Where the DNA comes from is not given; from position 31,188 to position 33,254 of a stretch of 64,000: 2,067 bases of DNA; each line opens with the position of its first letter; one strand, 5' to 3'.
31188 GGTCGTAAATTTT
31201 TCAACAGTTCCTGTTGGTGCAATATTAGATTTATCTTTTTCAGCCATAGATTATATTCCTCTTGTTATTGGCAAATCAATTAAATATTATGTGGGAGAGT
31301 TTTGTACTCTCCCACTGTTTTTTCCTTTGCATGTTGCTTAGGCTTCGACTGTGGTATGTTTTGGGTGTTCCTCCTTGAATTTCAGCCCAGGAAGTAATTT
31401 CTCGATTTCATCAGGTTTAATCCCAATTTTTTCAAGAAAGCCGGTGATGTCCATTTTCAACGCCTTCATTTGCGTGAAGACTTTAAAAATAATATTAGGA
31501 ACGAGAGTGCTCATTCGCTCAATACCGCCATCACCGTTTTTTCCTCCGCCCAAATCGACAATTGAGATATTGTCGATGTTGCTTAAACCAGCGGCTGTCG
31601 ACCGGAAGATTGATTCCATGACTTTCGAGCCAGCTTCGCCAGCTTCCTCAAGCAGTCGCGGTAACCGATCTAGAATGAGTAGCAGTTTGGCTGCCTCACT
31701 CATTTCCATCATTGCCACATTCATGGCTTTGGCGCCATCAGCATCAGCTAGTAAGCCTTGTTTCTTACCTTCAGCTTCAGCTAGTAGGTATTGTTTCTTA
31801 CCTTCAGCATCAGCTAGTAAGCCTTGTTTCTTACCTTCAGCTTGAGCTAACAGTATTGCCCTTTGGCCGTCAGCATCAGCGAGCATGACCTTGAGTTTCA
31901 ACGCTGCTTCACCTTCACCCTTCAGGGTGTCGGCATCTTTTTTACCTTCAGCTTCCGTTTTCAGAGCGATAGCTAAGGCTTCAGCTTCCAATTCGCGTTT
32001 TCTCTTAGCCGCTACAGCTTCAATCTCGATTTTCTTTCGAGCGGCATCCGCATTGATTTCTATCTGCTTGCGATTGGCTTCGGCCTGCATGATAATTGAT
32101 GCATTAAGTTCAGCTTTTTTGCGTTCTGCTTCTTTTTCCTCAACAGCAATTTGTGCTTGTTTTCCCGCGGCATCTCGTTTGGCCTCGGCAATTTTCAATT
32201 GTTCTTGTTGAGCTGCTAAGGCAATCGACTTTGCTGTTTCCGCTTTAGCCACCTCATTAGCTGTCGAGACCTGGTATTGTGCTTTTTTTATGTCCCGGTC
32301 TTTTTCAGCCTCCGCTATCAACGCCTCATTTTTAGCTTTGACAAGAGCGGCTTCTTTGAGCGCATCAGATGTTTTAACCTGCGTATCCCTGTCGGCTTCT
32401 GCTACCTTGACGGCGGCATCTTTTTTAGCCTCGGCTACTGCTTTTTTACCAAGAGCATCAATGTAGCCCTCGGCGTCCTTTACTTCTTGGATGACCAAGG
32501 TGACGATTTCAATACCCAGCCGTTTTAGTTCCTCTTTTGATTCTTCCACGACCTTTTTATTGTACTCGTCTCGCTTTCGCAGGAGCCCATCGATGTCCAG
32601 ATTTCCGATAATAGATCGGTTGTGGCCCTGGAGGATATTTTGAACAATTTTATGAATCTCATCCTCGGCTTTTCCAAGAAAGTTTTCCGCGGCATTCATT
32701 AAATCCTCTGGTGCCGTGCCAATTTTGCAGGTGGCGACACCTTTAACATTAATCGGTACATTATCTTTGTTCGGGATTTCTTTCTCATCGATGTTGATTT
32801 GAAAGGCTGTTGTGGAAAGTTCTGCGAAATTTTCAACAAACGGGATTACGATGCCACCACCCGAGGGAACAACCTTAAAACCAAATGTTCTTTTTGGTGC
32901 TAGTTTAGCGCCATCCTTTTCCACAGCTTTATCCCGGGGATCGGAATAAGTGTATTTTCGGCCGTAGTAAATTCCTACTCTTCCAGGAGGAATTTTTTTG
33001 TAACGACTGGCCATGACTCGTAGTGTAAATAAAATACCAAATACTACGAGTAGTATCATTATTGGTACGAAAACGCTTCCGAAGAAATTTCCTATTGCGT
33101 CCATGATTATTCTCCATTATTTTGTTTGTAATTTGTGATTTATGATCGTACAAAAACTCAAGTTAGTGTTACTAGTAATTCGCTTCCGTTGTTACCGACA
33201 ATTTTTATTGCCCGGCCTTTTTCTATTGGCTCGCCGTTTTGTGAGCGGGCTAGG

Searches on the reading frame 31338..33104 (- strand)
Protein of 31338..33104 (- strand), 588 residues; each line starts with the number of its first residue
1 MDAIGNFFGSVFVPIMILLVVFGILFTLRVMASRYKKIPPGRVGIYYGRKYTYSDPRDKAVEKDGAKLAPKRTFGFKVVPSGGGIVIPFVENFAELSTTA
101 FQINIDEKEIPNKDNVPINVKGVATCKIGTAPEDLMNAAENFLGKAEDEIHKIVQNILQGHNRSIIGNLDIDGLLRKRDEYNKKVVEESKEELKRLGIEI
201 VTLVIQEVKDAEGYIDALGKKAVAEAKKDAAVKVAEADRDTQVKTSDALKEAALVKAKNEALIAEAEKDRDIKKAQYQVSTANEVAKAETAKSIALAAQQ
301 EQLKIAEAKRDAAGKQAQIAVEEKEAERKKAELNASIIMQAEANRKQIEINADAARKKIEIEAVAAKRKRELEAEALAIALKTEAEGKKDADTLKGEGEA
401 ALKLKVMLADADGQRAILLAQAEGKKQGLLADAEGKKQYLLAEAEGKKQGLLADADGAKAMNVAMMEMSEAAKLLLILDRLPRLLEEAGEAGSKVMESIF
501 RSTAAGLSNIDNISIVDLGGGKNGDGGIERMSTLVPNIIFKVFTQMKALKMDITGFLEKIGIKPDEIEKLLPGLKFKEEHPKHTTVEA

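Call 54: search_protein_families(library=pfam, proteins=[window:31338-33104:-], max_evalue=0.01)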
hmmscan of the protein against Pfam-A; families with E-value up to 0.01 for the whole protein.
window:31338-33104:- (588 aa): 2 families
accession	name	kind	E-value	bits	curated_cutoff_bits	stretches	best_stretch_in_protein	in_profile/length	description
PF01145.31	Band_7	-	4.1e-27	95.8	23.6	1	37-238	2-175/176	SPFH domain / Band 7 family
PF15975.10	Flot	-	0.00024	21.6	27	1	433-532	2-95/124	Flotillin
